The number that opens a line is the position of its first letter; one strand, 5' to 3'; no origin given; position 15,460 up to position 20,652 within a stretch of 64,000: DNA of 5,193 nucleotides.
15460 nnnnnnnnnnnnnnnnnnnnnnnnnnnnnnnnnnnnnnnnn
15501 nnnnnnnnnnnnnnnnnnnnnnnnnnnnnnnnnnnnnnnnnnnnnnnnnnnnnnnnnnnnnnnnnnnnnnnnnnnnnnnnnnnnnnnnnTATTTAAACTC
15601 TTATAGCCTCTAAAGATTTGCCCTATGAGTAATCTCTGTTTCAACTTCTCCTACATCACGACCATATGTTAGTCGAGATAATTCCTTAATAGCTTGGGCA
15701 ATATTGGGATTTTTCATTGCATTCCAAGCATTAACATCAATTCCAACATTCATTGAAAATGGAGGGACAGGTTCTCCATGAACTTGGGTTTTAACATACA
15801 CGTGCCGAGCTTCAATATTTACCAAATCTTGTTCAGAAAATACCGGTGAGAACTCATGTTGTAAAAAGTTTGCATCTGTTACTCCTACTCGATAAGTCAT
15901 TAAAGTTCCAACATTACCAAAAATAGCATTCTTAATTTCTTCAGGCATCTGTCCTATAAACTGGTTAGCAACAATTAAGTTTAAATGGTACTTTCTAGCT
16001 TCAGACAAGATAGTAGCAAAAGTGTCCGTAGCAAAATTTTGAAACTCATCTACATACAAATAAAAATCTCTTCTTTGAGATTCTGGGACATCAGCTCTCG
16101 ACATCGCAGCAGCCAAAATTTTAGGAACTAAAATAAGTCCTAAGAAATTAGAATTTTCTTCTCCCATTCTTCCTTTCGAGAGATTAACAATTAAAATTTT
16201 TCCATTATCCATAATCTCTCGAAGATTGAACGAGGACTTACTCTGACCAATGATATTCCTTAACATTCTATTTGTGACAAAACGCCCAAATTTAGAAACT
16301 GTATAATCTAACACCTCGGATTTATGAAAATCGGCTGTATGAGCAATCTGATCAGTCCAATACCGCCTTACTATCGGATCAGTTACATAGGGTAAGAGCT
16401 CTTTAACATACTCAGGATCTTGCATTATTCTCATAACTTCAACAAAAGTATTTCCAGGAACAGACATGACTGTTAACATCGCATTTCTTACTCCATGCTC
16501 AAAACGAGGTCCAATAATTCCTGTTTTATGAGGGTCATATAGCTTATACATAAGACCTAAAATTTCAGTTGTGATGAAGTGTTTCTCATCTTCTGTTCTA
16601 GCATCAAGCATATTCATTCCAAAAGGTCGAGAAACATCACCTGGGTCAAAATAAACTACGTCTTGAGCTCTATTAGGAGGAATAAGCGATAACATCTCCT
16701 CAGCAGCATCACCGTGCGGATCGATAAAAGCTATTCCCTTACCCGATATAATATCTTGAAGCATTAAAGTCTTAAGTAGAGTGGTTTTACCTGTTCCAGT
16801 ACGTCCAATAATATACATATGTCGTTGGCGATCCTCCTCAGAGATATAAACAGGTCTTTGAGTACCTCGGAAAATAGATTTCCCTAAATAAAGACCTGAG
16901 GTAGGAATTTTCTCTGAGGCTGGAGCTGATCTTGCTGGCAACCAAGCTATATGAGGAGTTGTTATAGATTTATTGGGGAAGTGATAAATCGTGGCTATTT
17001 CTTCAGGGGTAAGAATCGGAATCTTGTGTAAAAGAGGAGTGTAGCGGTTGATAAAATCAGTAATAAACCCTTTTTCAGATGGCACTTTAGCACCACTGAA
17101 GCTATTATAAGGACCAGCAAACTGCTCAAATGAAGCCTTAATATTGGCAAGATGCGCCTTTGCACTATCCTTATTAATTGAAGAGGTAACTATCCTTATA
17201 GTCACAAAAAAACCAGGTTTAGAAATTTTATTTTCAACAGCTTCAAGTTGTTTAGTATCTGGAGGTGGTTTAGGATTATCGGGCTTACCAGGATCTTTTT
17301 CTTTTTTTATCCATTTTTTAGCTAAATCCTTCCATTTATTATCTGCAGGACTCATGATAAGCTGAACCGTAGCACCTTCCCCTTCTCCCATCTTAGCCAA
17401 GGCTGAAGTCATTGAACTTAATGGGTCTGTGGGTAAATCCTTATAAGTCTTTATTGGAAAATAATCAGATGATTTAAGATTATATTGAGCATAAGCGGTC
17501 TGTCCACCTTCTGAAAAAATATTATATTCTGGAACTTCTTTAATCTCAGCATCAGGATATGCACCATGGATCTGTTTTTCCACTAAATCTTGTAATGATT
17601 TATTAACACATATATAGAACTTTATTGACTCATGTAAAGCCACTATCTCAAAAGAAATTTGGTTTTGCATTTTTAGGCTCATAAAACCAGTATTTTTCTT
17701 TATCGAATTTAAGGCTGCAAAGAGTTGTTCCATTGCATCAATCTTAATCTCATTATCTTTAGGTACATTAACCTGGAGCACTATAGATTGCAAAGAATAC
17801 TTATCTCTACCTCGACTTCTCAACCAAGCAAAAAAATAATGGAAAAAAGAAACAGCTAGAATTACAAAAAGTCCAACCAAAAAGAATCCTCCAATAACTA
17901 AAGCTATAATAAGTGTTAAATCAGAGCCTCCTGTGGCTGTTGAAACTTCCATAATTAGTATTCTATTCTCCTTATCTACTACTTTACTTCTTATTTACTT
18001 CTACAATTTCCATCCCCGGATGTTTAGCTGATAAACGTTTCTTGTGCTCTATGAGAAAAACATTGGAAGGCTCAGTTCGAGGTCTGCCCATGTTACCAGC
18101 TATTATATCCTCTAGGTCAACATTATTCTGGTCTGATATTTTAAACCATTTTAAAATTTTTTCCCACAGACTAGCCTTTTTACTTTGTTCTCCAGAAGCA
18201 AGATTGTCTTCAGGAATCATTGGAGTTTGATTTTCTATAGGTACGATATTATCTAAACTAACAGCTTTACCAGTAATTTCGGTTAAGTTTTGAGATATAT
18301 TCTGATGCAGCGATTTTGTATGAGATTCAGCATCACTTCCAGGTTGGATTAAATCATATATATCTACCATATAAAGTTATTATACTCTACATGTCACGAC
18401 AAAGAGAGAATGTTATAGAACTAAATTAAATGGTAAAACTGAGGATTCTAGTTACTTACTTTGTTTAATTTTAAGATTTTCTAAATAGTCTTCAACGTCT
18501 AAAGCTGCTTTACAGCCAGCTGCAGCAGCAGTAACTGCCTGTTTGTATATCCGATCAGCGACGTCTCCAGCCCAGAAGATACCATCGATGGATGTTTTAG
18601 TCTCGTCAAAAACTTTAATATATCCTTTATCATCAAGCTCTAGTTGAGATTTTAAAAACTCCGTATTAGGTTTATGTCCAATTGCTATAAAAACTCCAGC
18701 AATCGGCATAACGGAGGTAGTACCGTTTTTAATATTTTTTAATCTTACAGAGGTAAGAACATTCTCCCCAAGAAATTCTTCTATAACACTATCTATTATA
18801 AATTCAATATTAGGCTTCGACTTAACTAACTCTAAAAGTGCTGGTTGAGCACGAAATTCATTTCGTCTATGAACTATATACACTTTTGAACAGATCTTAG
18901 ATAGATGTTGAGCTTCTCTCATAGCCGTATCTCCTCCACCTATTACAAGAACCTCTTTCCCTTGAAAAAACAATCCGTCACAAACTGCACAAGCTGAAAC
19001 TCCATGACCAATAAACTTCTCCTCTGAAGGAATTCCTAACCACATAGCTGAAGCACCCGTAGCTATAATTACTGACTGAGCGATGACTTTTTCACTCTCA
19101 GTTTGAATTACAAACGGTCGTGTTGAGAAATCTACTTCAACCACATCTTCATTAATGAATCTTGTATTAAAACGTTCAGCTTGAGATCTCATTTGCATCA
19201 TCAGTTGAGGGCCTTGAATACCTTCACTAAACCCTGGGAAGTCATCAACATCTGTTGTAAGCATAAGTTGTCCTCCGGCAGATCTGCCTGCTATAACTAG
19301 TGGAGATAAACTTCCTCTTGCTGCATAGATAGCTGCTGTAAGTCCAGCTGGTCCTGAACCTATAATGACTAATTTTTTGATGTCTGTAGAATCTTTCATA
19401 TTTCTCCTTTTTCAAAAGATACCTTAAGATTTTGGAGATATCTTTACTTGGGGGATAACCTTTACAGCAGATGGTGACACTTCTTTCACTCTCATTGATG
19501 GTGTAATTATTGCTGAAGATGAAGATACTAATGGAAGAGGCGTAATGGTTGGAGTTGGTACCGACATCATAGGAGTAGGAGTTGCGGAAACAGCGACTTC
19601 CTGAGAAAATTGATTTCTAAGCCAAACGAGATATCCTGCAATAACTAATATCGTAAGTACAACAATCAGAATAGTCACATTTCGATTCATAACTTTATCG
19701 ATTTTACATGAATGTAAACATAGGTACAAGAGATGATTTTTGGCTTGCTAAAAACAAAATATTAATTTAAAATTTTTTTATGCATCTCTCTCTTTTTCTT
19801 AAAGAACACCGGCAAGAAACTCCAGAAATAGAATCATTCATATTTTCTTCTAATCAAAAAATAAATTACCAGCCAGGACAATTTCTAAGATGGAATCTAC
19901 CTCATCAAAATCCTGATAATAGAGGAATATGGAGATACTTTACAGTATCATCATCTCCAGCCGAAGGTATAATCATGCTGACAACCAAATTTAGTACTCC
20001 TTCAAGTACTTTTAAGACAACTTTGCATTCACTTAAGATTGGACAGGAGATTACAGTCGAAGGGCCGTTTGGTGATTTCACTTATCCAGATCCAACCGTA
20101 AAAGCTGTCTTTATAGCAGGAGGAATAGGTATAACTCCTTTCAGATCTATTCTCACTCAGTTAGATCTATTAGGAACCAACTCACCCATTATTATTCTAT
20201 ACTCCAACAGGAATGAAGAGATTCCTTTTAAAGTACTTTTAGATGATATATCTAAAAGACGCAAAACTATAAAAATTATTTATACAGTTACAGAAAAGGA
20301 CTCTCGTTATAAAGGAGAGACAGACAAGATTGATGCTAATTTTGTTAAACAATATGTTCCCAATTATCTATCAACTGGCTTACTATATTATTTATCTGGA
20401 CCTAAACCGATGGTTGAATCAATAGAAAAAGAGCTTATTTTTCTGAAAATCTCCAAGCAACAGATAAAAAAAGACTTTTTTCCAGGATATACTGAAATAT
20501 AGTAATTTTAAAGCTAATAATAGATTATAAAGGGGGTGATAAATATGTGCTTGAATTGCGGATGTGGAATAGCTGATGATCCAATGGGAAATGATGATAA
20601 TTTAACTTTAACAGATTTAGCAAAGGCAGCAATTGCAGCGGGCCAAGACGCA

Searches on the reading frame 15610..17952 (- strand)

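Call 36: search_protein_families(library=pfam, proteins=[window:15610-17952:-], max_evalue=0.001)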
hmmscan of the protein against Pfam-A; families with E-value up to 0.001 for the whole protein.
window:15610-17952:- (780 aa): 8 families
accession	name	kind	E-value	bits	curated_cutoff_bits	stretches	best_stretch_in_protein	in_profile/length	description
PF01935.23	DUF87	-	2.1e-07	31.7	23.2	1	356-443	3-84/220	Helicase HerA, central domain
PF10412.15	TrwB_AAD_bind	-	2.2e-06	27.3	20.5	0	371-400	10-39/387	Type IV secretion-system coupling protein DNA-binding domain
PF13401.12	AAA_22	-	3.2e-05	24.7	27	1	375-406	4-35/130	AAA domain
PF20720.3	nSTAND3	-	7.4e-05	22.9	27.2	1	375-462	16-93/155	Novel STAND NTPase 3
PF12696.13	TraG-D_C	-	0.00011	22.5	22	1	631-709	3-83/126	TraM recognition site of TraD and TraG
PF25199.1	nSTAND_NTPase5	-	0.00014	22.1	34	0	371-433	36-100/145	Novel STAND NTPase 5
PF01580.24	FtsK_SpoIIIE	-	0.00022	21.2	24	1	363-398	26-61/221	FtsK/SpoIIIE family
PF13245.12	AAA_19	-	0.00075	20.1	25.1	0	375-653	10-115/134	AAA domain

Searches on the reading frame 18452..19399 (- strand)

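Call 36: search_protein_families(library=pfam, proteins=[window:18452-19399:-], max_evalue=0.001)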
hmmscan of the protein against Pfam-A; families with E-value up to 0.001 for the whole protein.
window:18452-19399:- (315 aa): 9 families
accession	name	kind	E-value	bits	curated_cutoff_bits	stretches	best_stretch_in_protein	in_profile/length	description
PF07992.20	Pyr_redox_2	-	6.3e-50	170.7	26.1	1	9-295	2-291/291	Pyridine nucleotide-disulphide oxidoreductase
PF13738.12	Pyr_redox_3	-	2.8e-24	86.3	30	1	61-278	78-305/305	Pyridine nucleotide-disulphide oxidoreductase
PF00070.33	Pyr_redox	-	1.4e-12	48.4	22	1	150-221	2-80/82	Pyridine nucleotide-disulphide oxidoreductase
PF03486.20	HI0933_like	-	5.2e-07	29.8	50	0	9-42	2-35/244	HI0933-like protein Rossmann domain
PF01266.30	DAO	-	7e-06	26.2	27.9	0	10-42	2-35/353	FAD dependent oxidoreductase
PF13241.12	NAD_binding_7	-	2.6e-05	25.2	22.1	1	145-192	5-51/104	Putative NAD(P)-binding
PF00890.30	FAD_binding_2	-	4.2e-05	23.4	20.4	0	10-42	2-35/414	FAD binding domain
PF01488.26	Shikimate_DH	-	0.00013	22.5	24.3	0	145-185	10-50/138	Shikimate / quinate 5-dehydrogenase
PF13450.12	NAD_binding_8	-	0.00096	19.8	21.9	0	12-46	1-36/68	NAD(P)-binding Rossmann-like domain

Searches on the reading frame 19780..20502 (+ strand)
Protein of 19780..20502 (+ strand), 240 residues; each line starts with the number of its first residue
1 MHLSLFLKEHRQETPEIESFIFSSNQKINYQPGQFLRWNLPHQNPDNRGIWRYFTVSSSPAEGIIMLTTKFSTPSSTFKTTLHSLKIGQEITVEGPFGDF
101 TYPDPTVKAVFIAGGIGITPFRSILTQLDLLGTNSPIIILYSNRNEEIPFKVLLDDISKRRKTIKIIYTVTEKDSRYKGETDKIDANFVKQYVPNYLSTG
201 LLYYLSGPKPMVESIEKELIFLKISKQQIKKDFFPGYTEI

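Call 36: search_protein_families(library=pfam, proteins=[window:19780-20502:+], max_evalue=0.001)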
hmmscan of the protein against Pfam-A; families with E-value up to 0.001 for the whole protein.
window:19780-20502:+ (240 aa): 2 families
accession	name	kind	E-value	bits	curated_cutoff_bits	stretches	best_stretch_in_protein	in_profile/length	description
PF00175.26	NAD_binding_1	-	1.8e-12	48.3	22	1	111-216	1-108/109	Oxidoreductase NAD-binding domain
PF00970.30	FAD_binding_6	-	1.1e-08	35.7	21.1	1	9-102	6-99/99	Oxidoreductase FAD-binding domain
